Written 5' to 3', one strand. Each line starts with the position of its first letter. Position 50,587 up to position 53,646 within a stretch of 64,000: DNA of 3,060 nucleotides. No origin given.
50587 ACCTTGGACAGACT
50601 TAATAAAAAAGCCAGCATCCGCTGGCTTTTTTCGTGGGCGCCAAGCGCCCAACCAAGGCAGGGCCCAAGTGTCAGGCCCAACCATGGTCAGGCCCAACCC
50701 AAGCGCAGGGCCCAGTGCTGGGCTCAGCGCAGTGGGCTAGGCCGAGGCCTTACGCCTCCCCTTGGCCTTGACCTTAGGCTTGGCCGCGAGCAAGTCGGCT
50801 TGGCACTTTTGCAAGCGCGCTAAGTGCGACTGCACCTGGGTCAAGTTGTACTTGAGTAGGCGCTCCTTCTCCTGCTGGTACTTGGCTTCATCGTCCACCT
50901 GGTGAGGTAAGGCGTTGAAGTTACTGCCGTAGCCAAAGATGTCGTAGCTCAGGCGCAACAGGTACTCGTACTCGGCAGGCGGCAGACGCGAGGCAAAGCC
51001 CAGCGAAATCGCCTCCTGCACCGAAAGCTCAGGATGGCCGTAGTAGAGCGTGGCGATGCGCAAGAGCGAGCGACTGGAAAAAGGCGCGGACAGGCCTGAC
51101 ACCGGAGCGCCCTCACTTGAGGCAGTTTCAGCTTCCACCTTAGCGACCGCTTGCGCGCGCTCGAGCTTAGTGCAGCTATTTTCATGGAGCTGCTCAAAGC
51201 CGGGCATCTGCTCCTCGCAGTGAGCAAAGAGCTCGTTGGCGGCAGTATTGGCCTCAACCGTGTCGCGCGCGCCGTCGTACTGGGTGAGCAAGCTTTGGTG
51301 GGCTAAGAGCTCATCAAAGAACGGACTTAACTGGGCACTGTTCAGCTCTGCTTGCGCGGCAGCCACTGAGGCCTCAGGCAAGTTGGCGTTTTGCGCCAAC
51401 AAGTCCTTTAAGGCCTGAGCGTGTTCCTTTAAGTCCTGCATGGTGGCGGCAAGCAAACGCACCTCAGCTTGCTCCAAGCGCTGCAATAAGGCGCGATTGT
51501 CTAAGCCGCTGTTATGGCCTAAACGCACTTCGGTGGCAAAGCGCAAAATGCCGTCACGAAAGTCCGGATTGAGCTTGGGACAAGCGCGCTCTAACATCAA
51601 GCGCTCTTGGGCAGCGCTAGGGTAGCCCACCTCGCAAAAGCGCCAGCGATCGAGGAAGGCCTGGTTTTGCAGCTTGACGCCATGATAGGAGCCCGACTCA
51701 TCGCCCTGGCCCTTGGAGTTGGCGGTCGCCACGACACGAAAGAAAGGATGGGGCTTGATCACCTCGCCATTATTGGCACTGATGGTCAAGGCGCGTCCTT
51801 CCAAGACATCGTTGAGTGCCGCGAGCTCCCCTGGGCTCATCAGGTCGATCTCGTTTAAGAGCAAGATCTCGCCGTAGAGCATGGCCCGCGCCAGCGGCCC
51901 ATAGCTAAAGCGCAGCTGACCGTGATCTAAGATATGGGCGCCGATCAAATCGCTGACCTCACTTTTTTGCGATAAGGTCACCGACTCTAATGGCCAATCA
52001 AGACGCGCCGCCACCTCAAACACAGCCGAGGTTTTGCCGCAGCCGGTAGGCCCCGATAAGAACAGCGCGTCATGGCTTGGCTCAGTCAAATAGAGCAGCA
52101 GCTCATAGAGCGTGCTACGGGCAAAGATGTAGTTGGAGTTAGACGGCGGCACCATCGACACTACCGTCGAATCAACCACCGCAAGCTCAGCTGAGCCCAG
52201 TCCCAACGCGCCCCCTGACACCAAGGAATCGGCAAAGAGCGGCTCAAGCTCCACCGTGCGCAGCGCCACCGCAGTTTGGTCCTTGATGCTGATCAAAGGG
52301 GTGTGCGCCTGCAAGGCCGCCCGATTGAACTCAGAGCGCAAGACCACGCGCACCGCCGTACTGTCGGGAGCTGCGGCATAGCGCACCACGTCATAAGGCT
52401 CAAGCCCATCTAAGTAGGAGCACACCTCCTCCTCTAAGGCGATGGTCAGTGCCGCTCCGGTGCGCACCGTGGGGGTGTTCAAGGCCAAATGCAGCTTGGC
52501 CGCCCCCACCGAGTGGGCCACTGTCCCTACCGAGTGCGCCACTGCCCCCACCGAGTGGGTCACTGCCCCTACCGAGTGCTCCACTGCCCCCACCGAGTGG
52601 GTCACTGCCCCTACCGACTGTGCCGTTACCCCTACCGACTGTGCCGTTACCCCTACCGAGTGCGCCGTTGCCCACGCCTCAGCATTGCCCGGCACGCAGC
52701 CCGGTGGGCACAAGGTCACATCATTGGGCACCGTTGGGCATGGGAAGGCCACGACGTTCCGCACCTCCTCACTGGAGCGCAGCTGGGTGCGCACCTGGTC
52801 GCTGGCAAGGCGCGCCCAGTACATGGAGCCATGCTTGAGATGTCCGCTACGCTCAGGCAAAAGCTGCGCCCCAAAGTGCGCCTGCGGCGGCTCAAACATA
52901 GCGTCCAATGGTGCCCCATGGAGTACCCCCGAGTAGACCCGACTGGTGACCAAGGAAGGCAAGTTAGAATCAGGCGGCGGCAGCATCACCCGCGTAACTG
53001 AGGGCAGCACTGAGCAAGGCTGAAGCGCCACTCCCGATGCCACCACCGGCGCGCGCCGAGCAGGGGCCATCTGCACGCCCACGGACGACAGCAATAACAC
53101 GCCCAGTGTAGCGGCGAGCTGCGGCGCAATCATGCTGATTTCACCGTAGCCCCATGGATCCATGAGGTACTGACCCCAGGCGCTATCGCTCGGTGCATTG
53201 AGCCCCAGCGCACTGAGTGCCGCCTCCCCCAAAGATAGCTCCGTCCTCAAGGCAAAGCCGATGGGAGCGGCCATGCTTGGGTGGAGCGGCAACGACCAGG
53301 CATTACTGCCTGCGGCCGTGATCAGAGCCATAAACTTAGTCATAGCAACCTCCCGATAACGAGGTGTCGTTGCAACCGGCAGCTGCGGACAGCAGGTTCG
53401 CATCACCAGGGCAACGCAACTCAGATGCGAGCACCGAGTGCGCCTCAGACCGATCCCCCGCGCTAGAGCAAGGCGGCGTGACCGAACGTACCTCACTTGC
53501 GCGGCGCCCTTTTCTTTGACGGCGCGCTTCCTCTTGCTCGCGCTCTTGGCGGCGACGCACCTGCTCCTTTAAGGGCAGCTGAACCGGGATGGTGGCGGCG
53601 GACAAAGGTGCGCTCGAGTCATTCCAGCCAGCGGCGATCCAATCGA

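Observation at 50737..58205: GC-rich eight-gene operon with an elaborated CobS-like AAA+ ATPase, embedded in the flagellar locus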

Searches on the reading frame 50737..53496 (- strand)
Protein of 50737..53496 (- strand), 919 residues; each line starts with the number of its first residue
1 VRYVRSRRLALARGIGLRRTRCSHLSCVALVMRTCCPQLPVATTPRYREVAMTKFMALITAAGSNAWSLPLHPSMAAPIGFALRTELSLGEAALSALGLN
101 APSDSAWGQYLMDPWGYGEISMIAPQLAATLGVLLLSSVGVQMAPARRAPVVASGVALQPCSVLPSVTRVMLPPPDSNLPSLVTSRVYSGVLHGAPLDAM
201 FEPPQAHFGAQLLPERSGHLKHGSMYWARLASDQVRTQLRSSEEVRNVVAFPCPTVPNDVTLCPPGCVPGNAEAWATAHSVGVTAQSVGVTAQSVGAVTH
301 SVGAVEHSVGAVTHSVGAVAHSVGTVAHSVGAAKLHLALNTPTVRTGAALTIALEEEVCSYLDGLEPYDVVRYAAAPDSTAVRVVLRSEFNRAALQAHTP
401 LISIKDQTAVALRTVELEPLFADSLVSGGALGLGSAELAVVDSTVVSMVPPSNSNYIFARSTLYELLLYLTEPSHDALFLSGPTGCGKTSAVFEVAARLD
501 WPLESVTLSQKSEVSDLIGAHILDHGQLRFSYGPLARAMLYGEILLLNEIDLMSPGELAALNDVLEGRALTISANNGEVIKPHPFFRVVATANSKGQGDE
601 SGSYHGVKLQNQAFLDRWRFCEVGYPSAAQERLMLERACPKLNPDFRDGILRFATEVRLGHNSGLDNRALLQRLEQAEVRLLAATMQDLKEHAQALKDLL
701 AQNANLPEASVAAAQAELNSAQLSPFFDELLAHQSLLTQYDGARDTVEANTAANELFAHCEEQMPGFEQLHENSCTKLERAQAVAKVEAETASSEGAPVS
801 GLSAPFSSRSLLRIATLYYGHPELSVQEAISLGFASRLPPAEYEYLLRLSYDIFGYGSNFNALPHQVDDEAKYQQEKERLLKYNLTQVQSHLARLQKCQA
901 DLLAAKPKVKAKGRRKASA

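Call 3: search_protein_families(library=pfam, proteins=[window:50737-53496:-], max_evalue=0.1)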
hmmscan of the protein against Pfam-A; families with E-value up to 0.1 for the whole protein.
window:50737-53496:- (919 aa): 3 families
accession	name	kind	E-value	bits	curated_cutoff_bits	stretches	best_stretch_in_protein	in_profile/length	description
PF07728.20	AAA_5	-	6.3e-20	72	22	1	478-599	2-128/139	AAA domain (dynein-related subfamily)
PF07726.17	AAA_3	-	2.4e-08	34.4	27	1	479-604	3-119/131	ATPase family associated with various cellular activities (AAA)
PF00004.35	AAA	-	9e-05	23.4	21.2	1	479-593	2-109/131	ATPase family associated with various cellular activities (AAA)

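Call 4: search_protein_families(library=ncbifam, proteins=[window:50737-53496:-], max_evalue=0.1)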
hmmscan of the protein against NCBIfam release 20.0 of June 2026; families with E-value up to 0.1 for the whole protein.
window:50737-53496:- (919 aa): 9 families
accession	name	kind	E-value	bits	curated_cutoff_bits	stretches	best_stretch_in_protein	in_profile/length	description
TIGR01650.1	PD_CobS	equivalog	6e-20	71.7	558.55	1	441-620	32-213/327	cobaltochelatase subunit CobS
TIGR02640.1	gas_vesic_GvpN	equivalog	7.4e-11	42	266.8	1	476-663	22-222/262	gas vesicle protein GvpN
NF003229.0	PRK04195.1-5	equivalog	0.0014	17.4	280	1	473-556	42-118/413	replication factor C large subunit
NF042959.1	IteA_antiphage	equivalog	0.007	15.5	510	1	476-519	126-167/367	anti-phage ATPase IteA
NF041000.1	ATPase_ComGA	equivalog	0.0098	14.9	300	1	442-498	94-151/267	competence type IV pilus ATPase ComGA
NF003231.0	PRK04195.2-1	equivalog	0.013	14.3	442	1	473-503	41-71/517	replication factor C large subunit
NF008263.0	PRK11034.1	equivalog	0.038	11.8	1350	1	478-580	491-594/758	ATP-dependent Clp protease ATP-binding subunit ClpA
TIGR03499.1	FlhF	equivalog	0.06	13.3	174.15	0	477-499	200-222/286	flagellar biosynthesis GTPase FlhF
NF009067.0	PRK12402.1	equivalog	0.087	11.8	317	0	468-498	29-59/340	replication factor C small subunit 2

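Call 5: search_protein_families(library=phrogs, proteins=[window:50737-53496:-], max_evalue=0.1)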
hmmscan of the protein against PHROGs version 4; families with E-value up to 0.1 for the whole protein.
window:50737-53496:- (919 aa): 8 families
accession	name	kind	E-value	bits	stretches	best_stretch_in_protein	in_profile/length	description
phrog_249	-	moron, auxiliary metabolic gene and host takeover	5.9e-50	171.7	1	477-665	129-316/380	porphyrin biosynthesis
phrog_16448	-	other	3.9e-18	66.1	1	478-620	452-587/680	ATPase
phrog_29395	-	unknown function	5.3e-05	23.3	1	475-604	183-334/531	-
phrog_5424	-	other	0.00022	21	1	480-651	285-457/527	ATPase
phrog_3757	-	unknown function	0.00099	19.6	1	475-510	126-161/367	-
phrog_168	-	DNA, RNA and nucleotide metabolism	0.0033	18.2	1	454-597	21-142/314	clamp loader of DNA polymerase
phrog_1297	-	other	0.0033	17.5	1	475-560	25-118/356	ATPase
phrog_11838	-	DNA, RNA and nucleotide metabolism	0.034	14.3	1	473-516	38-81/420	clamp loader of DNA polymerase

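Call 6: search_protein_families(library=padloc, proteins=[window:50737-53496:-], max_evalue=0.1)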
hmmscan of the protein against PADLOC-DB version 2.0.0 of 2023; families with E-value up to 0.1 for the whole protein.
window:50737-53496:- (919 aa): 4 families
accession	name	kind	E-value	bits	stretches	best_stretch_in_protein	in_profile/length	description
PDLC02196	IetA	-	0.0021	15.5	1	475-506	122-153/374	-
PDLC04232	IetA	-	0.0098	13.3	1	469-506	111-147/330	-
PDLC00279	PtuA1|PtuA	-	0.01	13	1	479-515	30-66/416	AAA ATPase domain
PDLC02496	BrxF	-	0.02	12.9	1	475-517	21-63/158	BrxF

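Call 9: find_homologous_proteins(query=window:50737-53346:-)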
Query window:50737-53346:- (869 aa): 35 proteins with E <= 0.001 among 8000 candidates.
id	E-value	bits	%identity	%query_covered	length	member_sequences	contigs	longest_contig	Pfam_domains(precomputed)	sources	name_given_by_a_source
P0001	0.0e+0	1878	98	100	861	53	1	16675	PF07726.18,PF07728.21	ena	-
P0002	0.0e+0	1517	81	100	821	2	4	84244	PF07726.18,PF07728.21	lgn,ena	-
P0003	0.0e+0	1502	81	100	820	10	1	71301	PF07726.18,PF07728.21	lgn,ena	-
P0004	0.0e+0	1494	80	100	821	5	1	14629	PF07726.18,PF07728.21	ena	-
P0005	0.0e+0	1489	79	100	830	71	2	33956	PF07726.18,PF07728.21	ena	-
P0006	0.0e+0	1227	73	77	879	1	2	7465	PF07726.18,PF07728.21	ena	-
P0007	1.3e-258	879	59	91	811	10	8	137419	PF07728.21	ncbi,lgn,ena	-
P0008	1.1e-233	796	66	57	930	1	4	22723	PF07726.18,PF07728.21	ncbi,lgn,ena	-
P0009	3.3e-232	791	65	57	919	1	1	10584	PF07726.18,PF07728.21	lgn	-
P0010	3.7e-232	791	52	90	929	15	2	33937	PF07726.18,PF07728.21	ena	-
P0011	4.6e-230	784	65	57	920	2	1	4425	PF07726.18,PF07728.21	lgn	-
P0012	7.0e-230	784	53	87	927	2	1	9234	PF07726.18,PF07728.21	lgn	-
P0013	7.7e-116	406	59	29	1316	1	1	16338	PF07728.21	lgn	-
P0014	2.0e-97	345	38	56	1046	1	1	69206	PF07726.18,PF07728.21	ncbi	-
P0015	4.3e-97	344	42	53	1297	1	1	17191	PF07726.18,PF07728.21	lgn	-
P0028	3.4e-91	325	38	56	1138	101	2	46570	PF07726.18,PF07728.21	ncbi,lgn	-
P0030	5.6e-91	324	38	56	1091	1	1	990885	PF07726.18,PF07728.21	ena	-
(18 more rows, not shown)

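Call 10: find_encoding_contigs(protein=P0007, flank=10000, max_places=3)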
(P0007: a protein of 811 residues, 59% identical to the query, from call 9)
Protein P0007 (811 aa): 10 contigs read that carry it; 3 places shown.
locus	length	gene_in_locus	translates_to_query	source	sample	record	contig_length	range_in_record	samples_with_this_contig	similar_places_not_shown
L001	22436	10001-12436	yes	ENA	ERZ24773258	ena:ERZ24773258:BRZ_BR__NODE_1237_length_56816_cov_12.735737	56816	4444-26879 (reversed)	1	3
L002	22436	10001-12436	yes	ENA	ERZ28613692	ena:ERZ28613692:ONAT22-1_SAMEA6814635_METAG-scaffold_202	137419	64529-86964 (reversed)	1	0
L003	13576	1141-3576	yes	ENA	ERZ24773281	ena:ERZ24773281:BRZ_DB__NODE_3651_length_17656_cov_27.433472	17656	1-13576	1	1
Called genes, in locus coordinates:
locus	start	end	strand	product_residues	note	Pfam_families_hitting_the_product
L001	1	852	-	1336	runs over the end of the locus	PF04851:ResIII, PF07669:Eco57I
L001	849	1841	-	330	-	-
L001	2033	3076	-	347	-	PF16548:FlgT_N (weak), PF16539:FlgT_M, PF16538:FlgT_C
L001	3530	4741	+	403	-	PF17680:FlgO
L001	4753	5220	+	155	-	-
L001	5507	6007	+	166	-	PF05130:FlgN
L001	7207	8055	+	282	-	-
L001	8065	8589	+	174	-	-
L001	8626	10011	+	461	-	-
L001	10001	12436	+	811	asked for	PF07728:AAA_5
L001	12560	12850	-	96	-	PF04316:FlgM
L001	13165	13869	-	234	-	PF17656:ChapFlgA_N (weak), PF08666:SAF, PF13144:ChapFlgA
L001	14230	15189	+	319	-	PF01584:CheW, PF00072:Response_reg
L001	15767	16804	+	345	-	PF03705:CheR_N, PF13847:Methyltransf_31 (faint), PF08241:Methyltransf_11 (faint), PF01739:CheR, PF13489:Methyltransf_23 (faint), PF08242:Methyltransf_12 (weak), PF13649:Methyltransf_25 (faint)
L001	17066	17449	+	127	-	PF00460:Flg_bb_rod (faint)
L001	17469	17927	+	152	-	PF00460:Flg_bb_rod (weak), PF06429:Flg_bbr_C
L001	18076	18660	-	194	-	PF01613:Flavin_Reduct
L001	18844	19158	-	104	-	-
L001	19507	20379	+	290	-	PF03963:FlgD, PF13861:FLgD_tudor (weak)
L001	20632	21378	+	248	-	PF00460:Flg_bb_rod (weak), PF22692:LlgE_F_G_D1, PF06429:Flg_bbr_C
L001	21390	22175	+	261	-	PF00460:Flg_bb_rod, PF22692:LlgE_F_G_D1, PF06429:Flg_bbr_C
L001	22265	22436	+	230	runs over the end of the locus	PF02107:FlgH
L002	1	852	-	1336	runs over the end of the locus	PF04851:ResIII, PF07669:Eco57I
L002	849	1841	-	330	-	-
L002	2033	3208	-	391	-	PF16548:FlgT_N, PF16539:FlgT_M, PF16538:FlgT_C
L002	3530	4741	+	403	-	PF17680:FlgO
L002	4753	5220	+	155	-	-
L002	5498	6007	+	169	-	PF05130:FlgN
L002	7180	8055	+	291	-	-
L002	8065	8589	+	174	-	-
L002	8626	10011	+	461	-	-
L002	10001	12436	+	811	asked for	PF07728:AAA_5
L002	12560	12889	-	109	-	PF04316:FlgM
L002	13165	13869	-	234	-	PF17656:ChapFlgA_N (weak), PF08666:SAF, PF13144:ChapFlgA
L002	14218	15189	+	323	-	PF01584:CheW, PF00072:Response_reg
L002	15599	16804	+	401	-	PF03705:CheR_N, PF13847:Methyltransf_31 (faint), PF01739:CheR, PF08241:Methyltransf_11 (faint), PF08242:Methyltransf_12 (weak), PF13649:Methyltransf_25 (faint)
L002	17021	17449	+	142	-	PF00460:Flg_bb_rod (weak)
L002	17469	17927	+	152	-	PF00460:Flg_bb_rod (weak), PF06429:Flg_bbr_C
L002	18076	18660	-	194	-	PF01613:Flavin_Reduct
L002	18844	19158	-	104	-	-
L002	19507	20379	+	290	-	PF03963:FlgD, PF13861:FLgD_tudor (weak)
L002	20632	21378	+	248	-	PF00460:Flg_bb_rod (weak), PF22692:LlgE_F_G_D1, PF06429:Flg_bbr_C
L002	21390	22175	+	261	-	PF00460:Flg_bb_rod, PF22692:LlgE_F_G_D1, PF06429:Flg_bbr_C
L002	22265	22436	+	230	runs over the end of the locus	PF02107:FlgH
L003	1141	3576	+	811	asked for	PF07728:AAA_5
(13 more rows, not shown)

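Call 11: find_encoding_contigs(protein=P0028, flank=10000, max_places=3)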
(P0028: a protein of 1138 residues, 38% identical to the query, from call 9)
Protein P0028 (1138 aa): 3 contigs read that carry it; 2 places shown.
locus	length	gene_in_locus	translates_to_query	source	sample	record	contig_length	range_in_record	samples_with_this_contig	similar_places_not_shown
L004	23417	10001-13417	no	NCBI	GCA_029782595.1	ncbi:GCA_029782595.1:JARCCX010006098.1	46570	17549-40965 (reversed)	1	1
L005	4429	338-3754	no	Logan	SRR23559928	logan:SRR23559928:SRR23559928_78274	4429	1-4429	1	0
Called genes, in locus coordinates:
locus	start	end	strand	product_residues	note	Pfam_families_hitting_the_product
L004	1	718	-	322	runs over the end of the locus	PF05656:DUF805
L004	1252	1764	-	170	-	PF05656:DUF805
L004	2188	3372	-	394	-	PF16548:FlgT_N, PF16539:FlgT_M, PF16538:FlgT_C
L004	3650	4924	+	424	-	PF17680:FlgO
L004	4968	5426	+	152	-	-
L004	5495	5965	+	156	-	PF05130:FlgN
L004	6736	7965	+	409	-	-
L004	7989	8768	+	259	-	-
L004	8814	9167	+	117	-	-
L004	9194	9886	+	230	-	-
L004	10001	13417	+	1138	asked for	PF07726:AAA_3 (weak), PF07728:AAA_5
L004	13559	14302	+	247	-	PF17656:ChapFlgA_N (faint), PF08666:SAF (weak), PF13144:ChapFlgA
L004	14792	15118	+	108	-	PF04316:FlgM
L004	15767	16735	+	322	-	PF01584:CheW, PF00072:Response_reg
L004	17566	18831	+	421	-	PF03705:CheR_N, PF13847:Methyltransf_31 (faint), PF01739:CheR, PF08241:Methyltransf_11 (faint), PF08242:Methyltransf_12, PF13489:Methyltransf_23 (weak), PF13649:Methyltransf_25 (faint)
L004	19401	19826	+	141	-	-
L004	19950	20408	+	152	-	PF06429:Flg_bbr_C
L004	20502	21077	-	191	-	PF01613:Flavin_Reduct (weak)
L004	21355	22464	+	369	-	PF03963:FlgD, PF13861:FLgD_tudor (weak)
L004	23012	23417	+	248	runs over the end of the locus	PF00460:Flg_bb_rod (weak), PF22692:LlgE_F_G_D1, PF06429:Flg_bbr_C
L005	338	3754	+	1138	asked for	PF07726:AAA_3 (weak), PF07728:AAA_5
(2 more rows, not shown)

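Call 13: find_encoding_contigs(protein=P0014, flank=10000, max_places=2)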
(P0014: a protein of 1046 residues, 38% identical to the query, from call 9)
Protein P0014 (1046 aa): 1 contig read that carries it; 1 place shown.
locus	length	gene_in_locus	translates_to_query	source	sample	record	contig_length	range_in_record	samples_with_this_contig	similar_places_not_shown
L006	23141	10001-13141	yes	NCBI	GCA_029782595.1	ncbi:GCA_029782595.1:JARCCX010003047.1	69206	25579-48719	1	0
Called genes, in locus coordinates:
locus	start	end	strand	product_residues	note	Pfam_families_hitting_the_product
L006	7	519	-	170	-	PF05656:DUF805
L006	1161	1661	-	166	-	PF16538:FlgT_C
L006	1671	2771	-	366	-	PF16548:FlgT_N, PF16538:FlgT_C (faint), PF16539:FlgT_M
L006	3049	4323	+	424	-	PF17680:FlgO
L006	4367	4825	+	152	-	-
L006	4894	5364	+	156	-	PF05130:FlgN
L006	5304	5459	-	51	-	-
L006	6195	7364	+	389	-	-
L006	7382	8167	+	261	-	-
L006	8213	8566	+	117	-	-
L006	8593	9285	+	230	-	-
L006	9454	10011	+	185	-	-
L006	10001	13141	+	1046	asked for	PF07726:AAA_3 (weak), PF07728:AAA_5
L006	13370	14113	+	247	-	PF17656:ChapFlgA_N (faint), PF08666:SAF (weak), PF13144:ChapFlgA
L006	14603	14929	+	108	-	PF04316:FlgM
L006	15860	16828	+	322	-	PF01584:CheW, PF00072:Response_reg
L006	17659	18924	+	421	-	PF03705:CheR_N, PF13847:Methyltransf_31 (faint), PF01739:CheR, PF08241:Methyltransf_11 (faint), PF08242:Methyltransf_12, PF13489:Methyltransf_23 (weak), PF13649:Methyltransf_25 (faint)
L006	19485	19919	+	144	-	-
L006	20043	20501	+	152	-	PF06429:Flg_bbr_C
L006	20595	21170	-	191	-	PF01613:Flavin_Reduct (weak)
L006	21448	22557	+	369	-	PF03963:FlgD, PF13861:FLgD_tudor (weak)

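Call 14: find_encoding_contigs(protein=P0030, flank=10000, max_places=2)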
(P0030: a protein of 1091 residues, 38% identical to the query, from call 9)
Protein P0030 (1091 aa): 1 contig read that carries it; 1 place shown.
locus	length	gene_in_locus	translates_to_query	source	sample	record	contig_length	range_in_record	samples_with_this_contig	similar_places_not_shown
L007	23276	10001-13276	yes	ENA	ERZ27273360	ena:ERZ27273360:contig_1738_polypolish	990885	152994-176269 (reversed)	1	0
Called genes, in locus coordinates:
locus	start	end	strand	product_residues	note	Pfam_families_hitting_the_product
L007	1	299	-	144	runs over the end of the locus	PF05656:DUF805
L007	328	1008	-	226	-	PF05656:DUF805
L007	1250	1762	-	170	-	PF05656:DUF805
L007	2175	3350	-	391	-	PF16548:FlgT_N, PF16539:FlgT_M, PF16538:FlgT_C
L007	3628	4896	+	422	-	PF17680:FlgO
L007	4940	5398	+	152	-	-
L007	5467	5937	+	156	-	PF05130:FlgN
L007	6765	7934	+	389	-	-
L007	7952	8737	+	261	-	-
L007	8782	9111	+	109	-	-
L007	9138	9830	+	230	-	-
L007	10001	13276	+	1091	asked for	PF07726:AAA_3 (weak), PF07728:AAA_5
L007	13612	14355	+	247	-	PF08666:SAF (weak), PF13144:ChapFlgA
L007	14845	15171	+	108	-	PF04316:FlgM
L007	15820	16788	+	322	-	PF01584:CheW, PF00072:Response_reg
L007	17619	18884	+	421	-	PF03705:CheR_N, PF13847:Methyltransf_31 (faint), PF01739:CheR, PF08241:Methyltransf_11 (faint), PF08242:Methyltransf_12, PF13489:Methyltransf_23 (weak), PF13649:Methyltransf_25 (faint)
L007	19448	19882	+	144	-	-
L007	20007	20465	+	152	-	PF06429:Flg_bbr_C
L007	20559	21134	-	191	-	PF01613:Flavin_Reduct (weak)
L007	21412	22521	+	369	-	PF03963:FlgD, PF13861:FLgD_tudor (weak)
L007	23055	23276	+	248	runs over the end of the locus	PF00460:Flg_bb_rod (weak), PF22692:LlgE_F_G_D1, PF06429:Flg_bbr_C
